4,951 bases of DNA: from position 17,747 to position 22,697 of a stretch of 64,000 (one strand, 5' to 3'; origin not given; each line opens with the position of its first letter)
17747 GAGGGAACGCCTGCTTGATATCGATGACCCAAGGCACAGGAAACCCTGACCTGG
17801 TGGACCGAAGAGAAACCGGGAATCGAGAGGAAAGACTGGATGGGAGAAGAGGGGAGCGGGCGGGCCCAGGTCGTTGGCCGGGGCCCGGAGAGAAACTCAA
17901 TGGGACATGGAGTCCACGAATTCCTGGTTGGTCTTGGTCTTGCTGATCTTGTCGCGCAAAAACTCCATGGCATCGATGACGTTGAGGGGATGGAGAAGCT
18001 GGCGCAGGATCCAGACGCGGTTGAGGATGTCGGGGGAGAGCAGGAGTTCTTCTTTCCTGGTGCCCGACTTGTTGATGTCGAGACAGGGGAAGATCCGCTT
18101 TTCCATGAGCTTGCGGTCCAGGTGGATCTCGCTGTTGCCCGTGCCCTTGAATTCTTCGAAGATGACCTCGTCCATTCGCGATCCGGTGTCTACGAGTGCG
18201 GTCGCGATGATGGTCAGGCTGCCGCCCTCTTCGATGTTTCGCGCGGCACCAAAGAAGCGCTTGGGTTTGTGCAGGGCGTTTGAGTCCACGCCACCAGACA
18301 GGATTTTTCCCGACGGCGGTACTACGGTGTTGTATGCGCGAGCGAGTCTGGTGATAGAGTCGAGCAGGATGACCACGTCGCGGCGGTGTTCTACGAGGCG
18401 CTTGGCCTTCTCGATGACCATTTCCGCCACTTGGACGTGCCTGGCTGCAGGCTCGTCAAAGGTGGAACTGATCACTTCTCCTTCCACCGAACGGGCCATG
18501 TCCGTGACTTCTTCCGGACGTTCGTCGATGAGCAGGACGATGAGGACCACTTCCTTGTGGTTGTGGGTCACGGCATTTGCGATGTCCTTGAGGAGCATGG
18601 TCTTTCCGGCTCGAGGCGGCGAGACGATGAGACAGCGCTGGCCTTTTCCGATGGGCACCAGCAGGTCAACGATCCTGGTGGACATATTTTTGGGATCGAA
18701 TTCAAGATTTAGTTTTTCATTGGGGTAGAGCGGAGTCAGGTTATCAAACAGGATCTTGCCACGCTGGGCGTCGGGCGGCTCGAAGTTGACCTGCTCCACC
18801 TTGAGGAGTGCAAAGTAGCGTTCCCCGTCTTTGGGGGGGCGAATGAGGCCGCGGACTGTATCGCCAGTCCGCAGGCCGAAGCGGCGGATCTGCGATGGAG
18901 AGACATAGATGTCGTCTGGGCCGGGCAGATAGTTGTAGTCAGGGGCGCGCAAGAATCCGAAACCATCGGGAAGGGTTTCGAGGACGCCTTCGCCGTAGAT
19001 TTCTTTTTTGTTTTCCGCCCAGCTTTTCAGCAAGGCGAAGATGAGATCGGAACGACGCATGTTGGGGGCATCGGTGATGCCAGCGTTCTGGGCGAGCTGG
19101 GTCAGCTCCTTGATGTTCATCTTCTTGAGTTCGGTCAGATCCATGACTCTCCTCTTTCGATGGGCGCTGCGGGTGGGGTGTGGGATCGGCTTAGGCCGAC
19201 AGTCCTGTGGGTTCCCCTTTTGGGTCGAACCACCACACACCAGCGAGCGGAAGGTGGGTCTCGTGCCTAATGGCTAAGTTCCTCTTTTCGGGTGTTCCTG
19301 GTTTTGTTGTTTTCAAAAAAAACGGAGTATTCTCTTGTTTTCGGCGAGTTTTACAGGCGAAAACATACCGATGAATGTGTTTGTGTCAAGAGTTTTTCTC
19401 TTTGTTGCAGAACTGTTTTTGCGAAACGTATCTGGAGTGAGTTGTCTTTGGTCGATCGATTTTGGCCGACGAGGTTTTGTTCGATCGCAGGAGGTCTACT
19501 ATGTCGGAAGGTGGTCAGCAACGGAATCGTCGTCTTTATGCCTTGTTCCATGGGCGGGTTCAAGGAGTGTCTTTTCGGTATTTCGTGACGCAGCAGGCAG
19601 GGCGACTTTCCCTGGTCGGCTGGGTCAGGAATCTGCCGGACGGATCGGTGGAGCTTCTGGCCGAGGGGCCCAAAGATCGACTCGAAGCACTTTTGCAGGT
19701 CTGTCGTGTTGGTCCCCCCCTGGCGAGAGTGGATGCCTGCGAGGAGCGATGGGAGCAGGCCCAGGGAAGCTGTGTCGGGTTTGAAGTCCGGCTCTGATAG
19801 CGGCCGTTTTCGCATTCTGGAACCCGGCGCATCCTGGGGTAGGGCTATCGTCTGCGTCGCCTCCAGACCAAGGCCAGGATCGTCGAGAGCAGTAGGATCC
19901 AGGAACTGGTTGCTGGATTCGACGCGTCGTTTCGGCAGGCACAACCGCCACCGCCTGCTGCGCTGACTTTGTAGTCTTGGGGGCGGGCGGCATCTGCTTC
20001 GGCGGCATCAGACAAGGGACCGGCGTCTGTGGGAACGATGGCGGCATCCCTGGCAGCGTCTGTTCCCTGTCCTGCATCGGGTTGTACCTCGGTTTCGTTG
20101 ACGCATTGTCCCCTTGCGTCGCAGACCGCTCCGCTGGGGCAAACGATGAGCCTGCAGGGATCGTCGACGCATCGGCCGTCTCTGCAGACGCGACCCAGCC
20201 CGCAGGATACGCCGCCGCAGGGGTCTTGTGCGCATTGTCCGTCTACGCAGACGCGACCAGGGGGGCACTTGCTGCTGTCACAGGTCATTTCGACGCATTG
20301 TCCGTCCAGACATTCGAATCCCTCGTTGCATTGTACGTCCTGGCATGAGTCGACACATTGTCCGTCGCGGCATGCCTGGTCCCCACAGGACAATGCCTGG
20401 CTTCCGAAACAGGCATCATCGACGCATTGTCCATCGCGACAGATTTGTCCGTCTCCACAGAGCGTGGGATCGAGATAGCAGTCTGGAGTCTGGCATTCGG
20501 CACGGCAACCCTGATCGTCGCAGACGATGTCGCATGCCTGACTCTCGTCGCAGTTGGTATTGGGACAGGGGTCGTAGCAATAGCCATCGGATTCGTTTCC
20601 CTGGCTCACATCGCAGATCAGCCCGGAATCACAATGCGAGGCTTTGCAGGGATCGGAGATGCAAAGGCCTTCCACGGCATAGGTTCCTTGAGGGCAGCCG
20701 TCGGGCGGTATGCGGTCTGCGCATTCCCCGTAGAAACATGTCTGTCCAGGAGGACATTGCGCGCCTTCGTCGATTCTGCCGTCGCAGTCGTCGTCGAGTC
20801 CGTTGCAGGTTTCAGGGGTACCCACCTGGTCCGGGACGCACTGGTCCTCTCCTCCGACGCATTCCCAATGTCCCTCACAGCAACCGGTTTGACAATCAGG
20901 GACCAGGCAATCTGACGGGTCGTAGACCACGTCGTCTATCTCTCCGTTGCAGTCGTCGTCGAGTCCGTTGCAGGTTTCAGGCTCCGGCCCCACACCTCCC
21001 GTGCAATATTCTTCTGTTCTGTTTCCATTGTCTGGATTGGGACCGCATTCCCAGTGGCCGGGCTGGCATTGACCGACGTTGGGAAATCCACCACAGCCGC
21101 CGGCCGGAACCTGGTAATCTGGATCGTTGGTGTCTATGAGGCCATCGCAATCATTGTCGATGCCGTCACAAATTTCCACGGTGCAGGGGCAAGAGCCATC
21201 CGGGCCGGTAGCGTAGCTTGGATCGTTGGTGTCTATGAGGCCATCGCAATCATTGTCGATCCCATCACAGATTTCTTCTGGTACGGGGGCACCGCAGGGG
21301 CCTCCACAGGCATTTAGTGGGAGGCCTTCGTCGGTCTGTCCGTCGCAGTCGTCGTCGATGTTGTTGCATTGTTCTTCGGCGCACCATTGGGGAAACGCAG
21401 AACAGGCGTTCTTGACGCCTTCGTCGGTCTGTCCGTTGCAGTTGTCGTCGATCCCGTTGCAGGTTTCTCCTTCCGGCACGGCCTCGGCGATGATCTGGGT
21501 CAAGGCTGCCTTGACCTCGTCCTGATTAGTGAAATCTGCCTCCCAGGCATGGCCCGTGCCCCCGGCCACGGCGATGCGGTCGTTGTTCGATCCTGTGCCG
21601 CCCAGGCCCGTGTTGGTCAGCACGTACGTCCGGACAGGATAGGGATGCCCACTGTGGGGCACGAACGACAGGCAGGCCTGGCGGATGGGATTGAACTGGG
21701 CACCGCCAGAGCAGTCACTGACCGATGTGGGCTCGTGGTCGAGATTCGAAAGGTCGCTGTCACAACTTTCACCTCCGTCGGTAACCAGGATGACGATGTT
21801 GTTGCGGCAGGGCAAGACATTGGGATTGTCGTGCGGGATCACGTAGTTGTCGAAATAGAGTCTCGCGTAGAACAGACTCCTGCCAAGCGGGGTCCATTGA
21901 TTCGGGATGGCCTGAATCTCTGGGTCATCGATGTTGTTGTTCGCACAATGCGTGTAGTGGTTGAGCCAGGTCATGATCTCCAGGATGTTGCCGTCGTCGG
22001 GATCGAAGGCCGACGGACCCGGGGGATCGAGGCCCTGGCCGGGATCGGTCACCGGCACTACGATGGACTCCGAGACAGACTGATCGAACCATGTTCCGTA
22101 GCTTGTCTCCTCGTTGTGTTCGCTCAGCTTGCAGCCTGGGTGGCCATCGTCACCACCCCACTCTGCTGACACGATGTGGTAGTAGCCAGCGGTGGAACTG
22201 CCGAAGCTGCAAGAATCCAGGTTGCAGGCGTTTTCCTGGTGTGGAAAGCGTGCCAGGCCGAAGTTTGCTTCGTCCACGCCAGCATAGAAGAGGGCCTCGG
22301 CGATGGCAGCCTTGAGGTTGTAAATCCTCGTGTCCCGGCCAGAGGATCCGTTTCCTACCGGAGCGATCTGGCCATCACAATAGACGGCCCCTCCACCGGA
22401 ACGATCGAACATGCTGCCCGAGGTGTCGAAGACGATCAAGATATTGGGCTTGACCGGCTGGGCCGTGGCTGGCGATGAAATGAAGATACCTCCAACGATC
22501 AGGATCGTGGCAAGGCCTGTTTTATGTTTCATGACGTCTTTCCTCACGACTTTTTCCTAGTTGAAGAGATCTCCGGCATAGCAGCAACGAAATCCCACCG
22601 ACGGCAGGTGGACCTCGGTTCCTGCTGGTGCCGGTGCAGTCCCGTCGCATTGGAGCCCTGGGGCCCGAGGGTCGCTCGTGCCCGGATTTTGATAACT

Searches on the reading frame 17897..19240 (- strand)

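Call 53: search_protein_families(library=pfam, proteins=[window:17897-19240:-], max_evalue=0.0001)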
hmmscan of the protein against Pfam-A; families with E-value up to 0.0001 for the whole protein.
window:17897-19240:- (447 aa): 4 families
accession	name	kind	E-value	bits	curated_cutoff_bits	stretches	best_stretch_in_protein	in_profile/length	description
PF07497.18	Rho_RNA_bind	-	5.7e-34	116.2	27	1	84-157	2-73/73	Rho termination factor, RNA-binding domain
PF00006.31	ATP-synt_ab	-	1.6e-27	97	29.5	1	189-392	3-211/213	ATP synthase alpha/beta family, nucleotide-binding domain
PF07498.18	Rho_N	-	1.1e-11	44.9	24.9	1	37-77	1-41/43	Rho termination factor, N-terminal domain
PF01637.24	ATPase_2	-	4.1e-05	23.9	33.2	1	205-300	25-123/225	ATPase domain predominantly from Archaea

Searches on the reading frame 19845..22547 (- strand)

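Call 48: search_protein_families(library=ncbifam, proteins=[window:19845-22547:-], max_evalue=0.01)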
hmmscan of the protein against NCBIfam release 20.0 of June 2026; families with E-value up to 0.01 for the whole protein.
window:19845-22547:- (900 aa): 1 family
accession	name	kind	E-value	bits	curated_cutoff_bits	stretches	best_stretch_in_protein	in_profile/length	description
TIGR03901.2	MYXO-CTERM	domain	1.6e-05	25.1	20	1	866-900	1-34/34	MYXO-CTERM sorting domain-containing protein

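Call 53: search_protein_families(library=pfam, proteins=[window:19845-22547:-], max_evalue=0.0001)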
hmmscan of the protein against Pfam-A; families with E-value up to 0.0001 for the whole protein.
window:19845-22547:- (900 aa): 1 family
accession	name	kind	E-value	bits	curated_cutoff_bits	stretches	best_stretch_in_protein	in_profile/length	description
PF11617.13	Cu-binding_MopE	-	7e-22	77.8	27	0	576-594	12-30/30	Putative metal-binding motif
